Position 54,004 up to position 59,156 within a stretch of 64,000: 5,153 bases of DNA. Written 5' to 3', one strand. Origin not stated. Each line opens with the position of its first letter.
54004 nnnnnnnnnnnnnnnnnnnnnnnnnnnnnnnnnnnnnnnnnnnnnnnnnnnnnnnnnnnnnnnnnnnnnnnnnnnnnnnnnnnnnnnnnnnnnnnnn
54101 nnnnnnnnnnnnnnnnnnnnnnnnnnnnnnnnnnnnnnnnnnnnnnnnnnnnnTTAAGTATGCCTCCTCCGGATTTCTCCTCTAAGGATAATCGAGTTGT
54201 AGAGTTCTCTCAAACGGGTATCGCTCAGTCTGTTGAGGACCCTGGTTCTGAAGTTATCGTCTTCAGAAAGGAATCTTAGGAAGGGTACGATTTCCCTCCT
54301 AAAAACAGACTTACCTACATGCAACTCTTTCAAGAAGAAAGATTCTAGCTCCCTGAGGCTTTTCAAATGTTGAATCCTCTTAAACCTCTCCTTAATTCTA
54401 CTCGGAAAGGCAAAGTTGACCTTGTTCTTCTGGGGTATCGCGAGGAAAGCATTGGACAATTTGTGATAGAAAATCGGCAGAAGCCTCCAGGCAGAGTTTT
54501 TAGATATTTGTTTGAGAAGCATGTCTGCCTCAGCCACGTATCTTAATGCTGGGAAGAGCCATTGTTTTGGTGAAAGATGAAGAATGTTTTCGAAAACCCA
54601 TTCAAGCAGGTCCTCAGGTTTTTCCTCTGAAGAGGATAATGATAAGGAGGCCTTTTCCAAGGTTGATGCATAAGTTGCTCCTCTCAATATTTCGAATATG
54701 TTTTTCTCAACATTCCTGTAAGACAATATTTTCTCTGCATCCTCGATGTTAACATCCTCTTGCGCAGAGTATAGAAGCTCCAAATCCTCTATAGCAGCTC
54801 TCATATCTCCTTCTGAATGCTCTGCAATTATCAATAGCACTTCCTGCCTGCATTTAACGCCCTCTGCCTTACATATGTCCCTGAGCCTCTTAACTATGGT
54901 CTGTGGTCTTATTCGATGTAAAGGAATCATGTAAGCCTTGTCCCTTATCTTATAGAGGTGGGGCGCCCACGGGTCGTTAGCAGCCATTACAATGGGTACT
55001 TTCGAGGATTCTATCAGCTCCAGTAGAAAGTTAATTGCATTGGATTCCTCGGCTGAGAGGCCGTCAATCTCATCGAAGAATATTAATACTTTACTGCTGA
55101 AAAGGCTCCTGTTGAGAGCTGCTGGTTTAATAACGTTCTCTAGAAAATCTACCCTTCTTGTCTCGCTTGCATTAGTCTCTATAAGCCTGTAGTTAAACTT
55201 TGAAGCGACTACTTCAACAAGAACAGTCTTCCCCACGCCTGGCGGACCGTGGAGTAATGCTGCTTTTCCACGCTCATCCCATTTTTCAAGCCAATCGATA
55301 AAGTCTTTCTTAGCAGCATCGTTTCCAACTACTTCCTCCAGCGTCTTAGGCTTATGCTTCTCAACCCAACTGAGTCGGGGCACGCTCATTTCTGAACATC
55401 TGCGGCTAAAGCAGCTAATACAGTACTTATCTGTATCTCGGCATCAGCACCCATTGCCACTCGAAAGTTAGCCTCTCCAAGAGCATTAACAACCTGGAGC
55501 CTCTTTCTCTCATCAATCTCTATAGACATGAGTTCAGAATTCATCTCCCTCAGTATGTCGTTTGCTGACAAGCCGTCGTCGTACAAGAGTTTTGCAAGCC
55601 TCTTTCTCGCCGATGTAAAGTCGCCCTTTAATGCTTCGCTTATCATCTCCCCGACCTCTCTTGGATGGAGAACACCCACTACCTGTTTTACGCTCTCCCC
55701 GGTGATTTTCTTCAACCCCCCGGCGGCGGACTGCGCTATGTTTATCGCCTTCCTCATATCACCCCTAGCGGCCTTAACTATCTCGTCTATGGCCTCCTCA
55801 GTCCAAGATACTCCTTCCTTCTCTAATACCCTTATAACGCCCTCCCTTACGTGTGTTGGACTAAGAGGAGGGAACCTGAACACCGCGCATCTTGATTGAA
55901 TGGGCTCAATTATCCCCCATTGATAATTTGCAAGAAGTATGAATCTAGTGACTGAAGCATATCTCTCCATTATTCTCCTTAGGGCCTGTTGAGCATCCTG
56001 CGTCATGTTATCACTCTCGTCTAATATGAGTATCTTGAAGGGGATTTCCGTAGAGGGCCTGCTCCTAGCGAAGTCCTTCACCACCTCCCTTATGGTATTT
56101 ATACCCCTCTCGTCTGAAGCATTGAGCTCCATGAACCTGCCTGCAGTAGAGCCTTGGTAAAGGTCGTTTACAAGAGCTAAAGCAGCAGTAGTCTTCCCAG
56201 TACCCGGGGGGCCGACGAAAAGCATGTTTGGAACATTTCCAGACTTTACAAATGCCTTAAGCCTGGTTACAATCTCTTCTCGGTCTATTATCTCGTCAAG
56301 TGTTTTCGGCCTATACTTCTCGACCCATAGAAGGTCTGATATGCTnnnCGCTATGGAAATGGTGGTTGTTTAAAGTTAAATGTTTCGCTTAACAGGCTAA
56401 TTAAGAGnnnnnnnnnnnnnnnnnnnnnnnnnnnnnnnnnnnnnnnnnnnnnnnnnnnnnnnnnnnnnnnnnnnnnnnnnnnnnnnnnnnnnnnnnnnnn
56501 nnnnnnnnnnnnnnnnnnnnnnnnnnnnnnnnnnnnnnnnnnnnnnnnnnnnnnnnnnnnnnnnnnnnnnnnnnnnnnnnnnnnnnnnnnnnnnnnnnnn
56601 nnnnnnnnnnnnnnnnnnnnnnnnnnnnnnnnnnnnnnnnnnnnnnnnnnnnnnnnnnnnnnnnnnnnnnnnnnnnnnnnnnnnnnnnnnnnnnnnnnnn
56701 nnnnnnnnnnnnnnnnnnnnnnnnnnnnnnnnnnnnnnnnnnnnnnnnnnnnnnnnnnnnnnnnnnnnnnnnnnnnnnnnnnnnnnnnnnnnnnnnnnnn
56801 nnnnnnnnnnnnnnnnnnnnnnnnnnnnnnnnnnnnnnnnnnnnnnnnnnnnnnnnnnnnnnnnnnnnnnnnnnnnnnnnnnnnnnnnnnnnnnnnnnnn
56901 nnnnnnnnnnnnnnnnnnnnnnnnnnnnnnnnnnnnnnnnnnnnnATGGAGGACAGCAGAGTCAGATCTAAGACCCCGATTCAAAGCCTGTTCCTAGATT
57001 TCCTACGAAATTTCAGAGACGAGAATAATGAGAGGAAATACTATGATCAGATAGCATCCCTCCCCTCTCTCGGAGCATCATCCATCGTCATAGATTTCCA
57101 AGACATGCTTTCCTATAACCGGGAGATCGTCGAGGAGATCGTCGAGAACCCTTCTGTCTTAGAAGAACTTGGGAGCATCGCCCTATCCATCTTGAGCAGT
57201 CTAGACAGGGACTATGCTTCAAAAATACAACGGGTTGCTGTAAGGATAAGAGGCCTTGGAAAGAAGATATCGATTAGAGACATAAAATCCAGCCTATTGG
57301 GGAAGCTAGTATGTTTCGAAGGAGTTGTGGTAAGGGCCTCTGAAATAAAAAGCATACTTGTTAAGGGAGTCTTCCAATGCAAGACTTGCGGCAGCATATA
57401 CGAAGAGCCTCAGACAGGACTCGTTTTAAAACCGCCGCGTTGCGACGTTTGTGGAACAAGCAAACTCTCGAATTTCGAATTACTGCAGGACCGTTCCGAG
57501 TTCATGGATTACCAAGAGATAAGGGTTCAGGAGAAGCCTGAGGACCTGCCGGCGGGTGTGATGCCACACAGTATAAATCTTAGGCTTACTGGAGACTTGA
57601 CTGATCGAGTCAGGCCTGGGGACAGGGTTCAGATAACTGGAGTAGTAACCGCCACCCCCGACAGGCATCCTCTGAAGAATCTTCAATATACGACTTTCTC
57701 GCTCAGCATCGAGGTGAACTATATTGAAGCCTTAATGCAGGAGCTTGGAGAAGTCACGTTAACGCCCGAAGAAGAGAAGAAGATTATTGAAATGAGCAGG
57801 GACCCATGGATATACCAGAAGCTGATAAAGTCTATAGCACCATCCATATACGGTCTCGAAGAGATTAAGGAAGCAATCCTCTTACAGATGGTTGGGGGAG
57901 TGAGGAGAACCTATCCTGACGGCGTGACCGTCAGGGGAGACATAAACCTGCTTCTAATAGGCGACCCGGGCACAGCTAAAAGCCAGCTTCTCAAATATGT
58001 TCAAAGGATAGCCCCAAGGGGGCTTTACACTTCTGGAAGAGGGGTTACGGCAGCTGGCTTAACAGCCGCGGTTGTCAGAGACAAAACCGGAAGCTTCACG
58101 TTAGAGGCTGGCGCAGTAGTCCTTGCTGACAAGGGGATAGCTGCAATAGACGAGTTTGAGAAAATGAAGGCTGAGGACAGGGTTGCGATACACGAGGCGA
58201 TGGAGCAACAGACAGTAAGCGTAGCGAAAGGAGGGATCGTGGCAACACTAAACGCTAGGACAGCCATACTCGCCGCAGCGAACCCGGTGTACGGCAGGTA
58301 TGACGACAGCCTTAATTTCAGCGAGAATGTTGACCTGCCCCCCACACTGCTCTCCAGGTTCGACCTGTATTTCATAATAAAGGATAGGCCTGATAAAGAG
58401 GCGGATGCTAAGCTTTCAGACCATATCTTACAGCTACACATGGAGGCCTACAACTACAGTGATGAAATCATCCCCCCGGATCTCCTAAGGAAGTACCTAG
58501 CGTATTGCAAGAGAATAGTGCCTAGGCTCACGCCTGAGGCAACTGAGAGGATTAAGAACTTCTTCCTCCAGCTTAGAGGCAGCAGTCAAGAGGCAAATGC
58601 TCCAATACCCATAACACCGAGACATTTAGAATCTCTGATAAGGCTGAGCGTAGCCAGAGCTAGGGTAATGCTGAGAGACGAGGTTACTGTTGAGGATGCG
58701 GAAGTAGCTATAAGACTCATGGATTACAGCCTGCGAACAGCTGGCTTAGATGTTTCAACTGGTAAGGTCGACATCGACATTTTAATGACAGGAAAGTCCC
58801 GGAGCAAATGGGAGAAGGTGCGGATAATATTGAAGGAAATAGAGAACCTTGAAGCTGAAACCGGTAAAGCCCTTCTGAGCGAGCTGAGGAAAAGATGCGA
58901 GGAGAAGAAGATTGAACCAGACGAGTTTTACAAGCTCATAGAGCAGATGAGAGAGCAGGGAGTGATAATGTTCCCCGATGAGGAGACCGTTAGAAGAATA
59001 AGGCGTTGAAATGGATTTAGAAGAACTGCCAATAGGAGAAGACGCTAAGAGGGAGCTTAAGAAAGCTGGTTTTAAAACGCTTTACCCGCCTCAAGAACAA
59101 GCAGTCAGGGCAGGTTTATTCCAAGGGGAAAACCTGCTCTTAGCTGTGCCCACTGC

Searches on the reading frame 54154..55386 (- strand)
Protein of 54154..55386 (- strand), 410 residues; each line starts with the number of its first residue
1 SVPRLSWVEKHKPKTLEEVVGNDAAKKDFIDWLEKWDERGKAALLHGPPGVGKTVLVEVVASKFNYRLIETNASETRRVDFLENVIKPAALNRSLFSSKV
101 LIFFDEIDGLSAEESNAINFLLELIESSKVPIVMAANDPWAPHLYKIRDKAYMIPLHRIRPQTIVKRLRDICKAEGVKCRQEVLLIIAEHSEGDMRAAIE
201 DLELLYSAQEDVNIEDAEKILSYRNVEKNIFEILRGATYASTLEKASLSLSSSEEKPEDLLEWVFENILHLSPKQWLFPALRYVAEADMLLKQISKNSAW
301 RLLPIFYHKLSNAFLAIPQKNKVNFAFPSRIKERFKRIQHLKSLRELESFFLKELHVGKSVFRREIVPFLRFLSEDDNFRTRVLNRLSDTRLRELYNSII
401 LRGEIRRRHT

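Call 32: search_protein_families(library=pfam, proteins=[window:54154-55386:-], max_evalue=0.00001)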
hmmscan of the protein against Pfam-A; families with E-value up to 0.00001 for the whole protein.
window:54154-55386:- (410 aa): 6 families
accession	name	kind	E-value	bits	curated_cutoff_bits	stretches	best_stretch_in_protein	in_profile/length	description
PF00004.35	AAA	-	3.8e-16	60.2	21.2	1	44-141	2-113/131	ATPase family associated with various cellular activities (AAA)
PF05496.18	RuvB_N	-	1.1e-08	35.4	27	1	12-116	2-102/159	Holliday junction DNA helicase RuvB P-loop domain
PF21960.2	RCF1-5-like_lid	-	1.4e-08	35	27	1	166-203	1-39/43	RCF1/5-like, AAA+ ATPase lid domain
PF13191.12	AAA_16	-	7.7e-07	30.2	32.6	0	39-67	23-51/167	AAA ATPase domain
PF13401.12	AAA_22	-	9.1e-07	29.7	27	0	41-85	6-54/130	AAA domain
PF03215.21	Rad17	-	3.5e-06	27.5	23.8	1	6-103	8-109/186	Rad17 P-loop domain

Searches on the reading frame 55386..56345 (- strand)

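Call 32: search_protein_families(library=pfam, proteins=[window:55386-56345:-], max_evalue=0.00001)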
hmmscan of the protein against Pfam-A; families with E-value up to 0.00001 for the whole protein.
window:55386-56345:- (319 aa): 5 families
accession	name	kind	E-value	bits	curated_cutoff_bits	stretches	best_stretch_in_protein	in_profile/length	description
PF08542.16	Rep_fac_C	-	5.4e-21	75.2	23.6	1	227-312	2-88/88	Replication factor C C-terminal domain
PF00004.35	AAA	-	2.5e-15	57.5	21.2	1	41-157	1-127/131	ATPase family associated with various cellular activities (AAA)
PF13177.12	DNA_pol3_delta2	-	1.3e-12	48.5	27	1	81-161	82-160/161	DNA polymerase III, delta subunit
PF13401.12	AAA_22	-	5.1e-06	27.3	27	0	41-90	8-56/130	AAA domain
PF25361.1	AAA_lid_RFC1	-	6.4e-06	26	34.9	0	169-220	7-58/59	RFC1-like, AAA+ ATPase lid domain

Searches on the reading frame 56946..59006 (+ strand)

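Call 32: search_protein_families(library=pfam, proteins=[window:56946-59006:+], max_evalue=0.00001)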
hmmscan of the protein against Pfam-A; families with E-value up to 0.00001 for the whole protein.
window:56946-59006:+ (687 aa): 6 families
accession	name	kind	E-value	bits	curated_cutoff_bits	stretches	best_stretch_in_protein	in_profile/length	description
PF00493.29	MCM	-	1e-99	332.7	23.3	1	277-498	2-224/224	MCM P-loop domain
PF17207.9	MCM_OB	-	2.5e-35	121.4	24.8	1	110-237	2-125/126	MCM OB domain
PF17855.7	MCM_lid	-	4.6e-26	91.6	27.4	1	512-595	1-86/87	MCM AAA-lid domain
PF14551.11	MCM_N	-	4.1e-13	50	24.9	1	14-102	2-94/95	MCM N-terminal domain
PF01078.27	Mg_chelatase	-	3.5e-09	36.8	20.3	0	382-448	93-159/207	Magnesium chelatase, subunit ChlI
PF07728.20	AAA_5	-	6.6e-07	29.9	22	1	334-451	1-126/139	AAA domain (dynein-related subfamily)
